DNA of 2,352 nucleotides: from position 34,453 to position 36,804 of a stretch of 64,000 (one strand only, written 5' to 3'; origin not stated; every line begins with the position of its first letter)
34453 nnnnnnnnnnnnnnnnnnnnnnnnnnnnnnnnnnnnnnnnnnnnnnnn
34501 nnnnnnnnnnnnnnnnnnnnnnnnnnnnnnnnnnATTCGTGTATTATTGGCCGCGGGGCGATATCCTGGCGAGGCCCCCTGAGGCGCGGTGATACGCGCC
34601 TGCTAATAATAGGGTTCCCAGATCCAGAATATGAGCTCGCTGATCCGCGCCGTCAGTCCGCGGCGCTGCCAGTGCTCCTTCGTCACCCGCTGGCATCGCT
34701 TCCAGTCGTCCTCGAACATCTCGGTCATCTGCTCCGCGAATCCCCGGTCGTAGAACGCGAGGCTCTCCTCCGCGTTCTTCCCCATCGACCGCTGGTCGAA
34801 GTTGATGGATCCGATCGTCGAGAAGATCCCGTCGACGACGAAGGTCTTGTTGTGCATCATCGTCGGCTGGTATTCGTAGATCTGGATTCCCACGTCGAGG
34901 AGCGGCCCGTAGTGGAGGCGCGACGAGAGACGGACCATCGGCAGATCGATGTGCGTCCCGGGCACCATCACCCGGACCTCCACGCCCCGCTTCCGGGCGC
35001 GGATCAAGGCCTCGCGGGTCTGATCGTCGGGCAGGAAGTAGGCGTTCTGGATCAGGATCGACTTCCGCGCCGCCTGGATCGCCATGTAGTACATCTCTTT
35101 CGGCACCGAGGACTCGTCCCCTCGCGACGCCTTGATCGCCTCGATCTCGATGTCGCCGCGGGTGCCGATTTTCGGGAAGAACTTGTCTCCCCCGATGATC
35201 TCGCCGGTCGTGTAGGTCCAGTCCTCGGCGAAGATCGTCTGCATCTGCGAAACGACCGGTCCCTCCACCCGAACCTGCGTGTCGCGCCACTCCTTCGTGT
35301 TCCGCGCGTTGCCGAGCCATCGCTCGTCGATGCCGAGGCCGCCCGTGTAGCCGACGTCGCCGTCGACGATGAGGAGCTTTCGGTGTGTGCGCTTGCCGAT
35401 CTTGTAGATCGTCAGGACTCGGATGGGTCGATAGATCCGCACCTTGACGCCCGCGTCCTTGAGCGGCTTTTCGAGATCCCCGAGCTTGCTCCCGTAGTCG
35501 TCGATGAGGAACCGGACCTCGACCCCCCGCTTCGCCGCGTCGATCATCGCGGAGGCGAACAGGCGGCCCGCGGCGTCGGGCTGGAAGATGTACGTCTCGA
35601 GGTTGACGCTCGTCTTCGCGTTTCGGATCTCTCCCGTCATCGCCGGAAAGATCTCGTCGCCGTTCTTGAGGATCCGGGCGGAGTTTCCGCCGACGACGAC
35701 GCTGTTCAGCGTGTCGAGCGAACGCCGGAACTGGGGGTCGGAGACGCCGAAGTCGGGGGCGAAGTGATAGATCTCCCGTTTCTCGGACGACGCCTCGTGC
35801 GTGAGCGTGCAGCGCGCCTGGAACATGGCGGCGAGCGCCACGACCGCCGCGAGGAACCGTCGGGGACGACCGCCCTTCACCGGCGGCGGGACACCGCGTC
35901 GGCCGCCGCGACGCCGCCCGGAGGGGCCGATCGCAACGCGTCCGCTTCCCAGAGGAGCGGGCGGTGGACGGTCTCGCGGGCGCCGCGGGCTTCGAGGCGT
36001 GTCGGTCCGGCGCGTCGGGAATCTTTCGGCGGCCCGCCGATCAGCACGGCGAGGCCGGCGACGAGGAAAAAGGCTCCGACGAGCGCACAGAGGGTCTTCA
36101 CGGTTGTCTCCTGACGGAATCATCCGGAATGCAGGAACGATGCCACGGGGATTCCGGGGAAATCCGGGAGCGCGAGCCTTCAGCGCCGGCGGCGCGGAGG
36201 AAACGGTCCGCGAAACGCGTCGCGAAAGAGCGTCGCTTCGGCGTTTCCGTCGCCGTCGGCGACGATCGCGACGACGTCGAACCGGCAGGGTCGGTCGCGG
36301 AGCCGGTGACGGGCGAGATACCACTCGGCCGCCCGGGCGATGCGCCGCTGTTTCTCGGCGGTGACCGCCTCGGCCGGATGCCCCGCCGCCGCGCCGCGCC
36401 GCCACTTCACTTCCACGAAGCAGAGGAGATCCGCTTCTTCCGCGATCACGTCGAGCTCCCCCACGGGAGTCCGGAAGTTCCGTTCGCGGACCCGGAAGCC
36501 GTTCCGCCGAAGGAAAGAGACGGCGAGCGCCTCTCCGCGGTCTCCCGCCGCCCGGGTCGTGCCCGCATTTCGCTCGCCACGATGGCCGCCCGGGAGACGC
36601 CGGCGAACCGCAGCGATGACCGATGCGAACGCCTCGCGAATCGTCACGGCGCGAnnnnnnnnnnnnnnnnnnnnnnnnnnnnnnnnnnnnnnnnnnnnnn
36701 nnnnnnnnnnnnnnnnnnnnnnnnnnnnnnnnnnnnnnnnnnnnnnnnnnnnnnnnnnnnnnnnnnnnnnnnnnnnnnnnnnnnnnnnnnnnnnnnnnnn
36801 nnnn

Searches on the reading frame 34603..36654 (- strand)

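Call 46: search_protein_families(library=pfam, proteins=[window:34603-36654:-], max_evalue=0.00001)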
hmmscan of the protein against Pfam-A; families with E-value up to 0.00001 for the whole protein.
window:34603-36654:- (683 aa): 2 families
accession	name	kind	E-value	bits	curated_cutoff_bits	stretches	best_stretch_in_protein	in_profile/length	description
PF13091.12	PLDc_2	-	3.8e-46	156.6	27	2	525-651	4-132/132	PLD-like domain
PF00614.28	PLDc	-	5.1e-07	29.9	21.9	0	422-443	4-25/28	Phospholipase D Active site motif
